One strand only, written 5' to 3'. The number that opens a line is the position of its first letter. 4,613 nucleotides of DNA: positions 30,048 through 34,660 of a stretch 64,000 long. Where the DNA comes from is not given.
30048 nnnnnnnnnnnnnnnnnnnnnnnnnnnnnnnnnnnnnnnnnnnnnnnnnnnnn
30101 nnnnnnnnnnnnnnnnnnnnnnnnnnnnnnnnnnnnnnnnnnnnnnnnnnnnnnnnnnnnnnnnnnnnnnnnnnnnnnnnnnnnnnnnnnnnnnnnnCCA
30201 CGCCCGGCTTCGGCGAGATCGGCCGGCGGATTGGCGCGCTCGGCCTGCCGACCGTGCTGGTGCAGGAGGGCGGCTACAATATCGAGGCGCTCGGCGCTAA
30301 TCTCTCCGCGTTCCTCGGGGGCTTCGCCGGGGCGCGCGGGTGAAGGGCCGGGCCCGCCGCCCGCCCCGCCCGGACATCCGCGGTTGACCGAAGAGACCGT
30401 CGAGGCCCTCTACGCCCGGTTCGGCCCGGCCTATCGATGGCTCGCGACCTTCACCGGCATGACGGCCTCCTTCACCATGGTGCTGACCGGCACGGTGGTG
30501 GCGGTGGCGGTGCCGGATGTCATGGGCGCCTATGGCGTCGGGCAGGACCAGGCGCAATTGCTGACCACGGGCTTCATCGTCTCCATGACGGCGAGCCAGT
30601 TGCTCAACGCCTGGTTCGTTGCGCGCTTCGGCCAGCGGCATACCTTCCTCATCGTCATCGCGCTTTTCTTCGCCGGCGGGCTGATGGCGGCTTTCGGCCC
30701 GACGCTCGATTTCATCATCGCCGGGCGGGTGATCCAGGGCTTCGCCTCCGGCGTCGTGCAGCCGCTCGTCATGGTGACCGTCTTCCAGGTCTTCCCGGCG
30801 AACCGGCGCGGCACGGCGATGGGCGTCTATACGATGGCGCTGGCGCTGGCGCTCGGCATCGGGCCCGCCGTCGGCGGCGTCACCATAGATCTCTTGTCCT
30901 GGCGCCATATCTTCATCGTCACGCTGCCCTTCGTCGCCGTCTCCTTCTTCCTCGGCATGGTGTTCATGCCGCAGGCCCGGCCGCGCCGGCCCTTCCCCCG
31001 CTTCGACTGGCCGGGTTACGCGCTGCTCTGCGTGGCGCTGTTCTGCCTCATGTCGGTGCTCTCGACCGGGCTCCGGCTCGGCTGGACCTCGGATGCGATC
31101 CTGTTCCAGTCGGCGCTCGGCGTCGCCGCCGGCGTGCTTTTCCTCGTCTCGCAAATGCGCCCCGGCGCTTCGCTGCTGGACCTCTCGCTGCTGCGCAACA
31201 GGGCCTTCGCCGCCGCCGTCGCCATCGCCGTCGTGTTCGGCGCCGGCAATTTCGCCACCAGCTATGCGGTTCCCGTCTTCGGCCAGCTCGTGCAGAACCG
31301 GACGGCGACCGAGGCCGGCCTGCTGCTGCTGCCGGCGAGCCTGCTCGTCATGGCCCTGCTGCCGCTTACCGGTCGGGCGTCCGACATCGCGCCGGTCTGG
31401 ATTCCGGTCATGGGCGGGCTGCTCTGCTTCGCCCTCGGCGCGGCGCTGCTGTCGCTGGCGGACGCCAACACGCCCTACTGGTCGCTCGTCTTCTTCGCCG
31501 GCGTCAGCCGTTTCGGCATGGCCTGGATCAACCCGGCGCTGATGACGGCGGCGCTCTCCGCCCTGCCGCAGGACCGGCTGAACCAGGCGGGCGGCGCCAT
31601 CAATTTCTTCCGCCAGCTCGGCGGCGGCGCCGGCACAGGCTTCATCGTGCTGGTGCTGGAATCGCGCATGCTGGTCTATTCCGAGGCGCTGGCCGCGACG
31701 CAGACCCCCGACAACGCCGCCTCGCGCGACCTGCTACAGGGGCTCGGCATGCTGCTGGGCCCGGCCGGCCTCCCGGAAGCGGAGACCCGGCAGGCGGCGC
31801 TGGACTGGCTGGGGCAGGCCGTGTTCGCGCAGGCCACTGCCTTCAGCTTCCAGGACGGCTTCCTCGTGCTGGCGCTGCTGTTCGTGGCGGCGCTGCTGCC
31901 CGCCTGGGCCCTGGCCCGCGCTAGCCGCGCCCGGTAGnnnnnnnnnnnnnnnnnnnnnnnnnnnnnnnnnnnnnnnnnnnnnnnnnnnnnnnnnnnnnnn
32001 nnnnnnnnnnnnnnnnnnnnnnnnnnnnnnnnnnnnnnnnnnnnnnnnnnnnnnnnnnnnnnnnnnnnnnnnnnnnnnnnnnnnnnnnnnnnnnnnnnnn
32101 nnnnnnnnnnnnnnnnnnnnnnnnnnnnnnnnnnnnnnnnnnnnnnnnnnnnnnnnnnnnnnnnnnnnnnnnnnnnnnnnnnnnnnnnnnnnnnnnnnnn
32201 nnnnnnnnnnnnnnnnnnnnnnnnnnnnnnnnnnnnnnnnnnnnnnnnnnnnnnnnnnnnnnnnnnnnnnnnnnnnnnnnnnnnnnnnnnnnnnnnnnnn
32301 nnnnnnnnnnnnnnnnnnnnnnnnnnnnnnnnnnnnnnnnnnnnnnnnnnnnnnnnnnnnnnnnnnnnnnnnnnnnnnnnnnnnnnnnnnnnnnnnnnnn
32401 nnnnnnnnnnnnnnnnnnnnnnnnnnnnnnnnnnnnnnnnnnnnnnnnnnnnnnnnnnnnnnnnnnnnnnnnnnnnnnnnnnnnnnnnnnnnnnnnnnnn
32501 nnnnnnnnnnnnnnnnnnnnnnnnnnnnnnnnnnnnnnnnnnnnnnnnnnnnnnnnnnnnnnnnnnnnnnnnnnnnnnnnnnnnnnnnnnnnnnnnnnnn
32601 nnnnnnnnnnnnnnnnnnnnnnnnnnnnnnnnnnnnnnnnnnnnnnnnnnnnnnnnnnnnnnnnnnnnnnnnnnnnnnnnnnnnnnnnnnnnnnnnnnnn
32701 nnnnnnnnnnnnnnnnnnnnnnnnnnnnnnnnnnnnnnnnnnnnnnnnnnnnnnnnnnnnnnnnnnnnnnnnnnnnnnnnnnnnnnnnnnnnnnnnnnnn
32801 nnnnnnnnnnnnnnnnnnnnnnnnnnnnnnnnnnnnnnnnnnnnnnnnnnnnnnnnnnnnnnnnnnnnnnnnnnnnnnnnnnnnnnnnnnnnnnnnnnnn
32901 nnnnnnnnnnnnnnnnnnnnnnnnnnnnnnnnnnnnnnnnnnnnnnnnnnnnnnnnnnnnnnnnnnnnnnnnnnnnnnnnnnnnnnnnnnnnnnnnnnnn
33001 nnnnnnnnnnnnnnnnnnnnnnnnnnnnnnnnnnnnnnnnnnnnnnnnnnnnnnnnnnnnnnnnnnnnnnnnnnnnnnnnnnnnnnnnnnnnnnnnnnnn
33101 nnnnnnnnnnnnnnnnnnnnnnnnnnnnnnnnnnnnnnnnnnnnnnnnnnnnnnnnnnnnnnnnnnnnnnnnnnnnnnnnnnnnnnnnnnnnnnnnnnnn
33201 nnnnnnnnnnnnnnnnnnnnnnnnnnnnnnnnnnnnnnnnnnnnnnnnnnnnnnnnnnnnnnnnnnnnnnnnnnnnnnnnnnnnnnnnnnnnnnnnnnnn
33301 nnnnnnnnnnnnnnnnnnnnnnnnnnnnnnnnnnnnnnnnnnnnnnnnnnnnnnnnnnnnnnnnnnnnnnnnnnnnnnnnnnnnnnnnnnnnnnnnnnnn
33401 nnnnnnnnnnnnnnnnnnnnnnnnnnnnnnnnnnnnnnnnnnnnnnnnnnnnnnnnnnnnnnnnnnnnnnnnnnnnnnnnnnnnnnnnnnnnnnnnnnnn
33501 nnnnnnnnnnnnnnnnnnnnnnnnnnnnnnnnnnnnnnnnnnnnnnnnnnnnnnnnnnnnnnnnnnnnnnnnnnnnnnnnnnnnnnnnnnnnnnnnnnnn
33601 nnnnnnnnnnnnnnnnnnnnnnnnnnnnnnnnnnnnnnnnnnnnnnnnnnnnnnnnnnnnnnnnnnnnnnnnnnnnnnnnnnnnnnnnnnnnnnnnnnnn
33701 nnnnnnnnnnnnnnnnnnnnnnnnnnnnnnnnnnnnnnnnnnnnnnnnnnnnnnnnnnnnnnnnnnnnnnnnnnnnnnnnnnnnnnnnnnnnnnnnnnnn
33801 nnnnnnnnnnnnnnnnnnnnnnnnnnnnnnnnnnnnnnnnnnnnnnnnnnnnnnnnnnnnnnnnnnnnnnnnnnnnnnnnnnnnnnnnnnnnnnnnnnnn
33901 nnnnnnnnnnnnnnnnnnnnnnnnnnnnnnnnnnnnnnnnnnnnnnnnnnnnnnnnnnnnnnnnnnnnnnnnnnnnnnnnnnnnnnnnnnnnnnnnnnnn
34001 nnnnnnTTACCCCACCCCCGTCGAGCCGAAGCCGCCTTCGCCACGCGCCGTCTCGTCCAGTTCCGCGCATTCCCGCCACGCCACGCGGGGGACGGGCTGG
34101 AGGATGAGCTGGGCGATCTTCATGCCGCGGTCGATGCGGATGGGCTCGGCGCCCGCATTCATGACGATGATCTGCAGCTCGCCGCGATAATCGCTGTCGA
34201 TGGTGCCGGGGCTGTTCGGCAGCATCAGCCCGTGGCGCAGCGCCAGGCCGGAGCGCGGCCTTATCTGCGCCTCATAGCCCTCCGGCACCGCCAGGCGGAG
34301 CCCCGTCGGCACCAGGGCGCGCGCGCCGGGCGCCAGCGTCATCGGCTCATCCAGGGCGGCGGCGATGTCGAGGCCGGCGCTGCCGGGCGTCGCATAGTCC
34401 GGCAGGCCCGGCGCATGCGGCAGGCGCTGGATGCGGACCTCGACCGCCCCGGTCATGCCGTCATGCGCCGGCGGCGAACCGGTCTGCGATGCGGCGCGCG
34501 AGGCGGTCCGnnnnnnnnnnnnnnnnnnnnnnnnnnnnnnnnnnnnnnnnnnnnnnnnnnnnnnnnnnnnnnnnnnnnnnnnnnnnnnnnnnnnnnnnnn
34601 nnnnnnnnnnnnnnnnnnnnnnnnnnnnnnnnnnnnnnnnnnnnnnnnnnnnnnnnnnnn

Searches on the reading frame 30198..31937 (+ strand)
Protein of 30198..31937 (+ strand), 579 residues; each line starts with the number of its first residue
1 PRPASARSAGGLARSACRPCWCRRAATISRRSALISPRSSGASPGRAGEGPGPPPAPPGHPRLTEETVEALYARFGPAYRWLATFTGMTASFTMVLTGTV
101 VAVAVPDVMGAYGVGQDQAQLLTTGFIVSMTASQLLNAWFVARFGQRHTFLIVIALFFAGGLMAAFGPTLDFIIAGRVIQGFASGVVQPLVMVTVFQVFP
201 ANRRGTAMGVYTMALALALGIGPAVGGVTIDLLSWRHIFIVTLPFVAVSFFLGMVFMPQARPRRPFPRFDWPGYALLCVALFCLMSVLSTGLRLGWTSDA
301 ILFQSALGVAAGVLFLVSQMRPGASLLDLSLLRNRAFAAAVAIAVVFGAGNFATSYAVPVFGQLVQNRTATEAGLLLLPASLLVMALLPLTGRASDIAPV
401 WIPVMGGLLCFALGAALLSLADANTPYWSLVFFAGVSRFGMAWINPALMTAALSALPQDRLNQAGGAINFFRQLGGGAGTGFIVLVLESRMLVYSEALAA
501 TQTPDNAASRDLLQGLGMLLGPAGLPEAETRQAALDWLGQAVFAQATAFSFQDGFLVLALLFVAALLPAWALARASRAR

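Call 21: search_protein_families(library=pfam, proteins=[window:30198-31937:+], max_evalue=0.00001)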
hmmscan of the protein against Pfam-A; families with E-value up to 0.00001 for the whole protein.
window:30198-31937:+ (579 aa): 2 families
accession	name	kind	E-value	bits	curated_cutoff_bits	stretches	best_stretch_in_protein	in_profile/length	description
PF07690.21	MFS_1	-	4.3e-46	157.8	33.4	1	89-479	3-346/347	Major Facilitator Superfamily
PF00083.30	Sugar_tr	-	1.3e-09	37.9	22.3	1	120-259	49-193/452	Sugar (and other) transporter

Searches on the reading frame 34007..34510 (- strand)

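Call 21: search_protein_families(library=pfam, proteins=[window:34007-34510:-], max_evalue=0.00001)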
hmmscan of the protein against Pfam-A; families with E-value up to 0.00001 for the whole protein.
window:34007-34510:- (167 aa): 2 families
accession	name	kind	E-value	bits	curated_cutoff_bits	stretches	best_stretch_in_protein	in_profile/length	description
PF00692.24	dUTPase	-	8.8e-33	113.3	22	1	36-165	5-129/129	dUTPase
PF22769.1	DCD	-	2.1e-13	51.1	27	1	53-138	67-151/153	dCTP deaminase-like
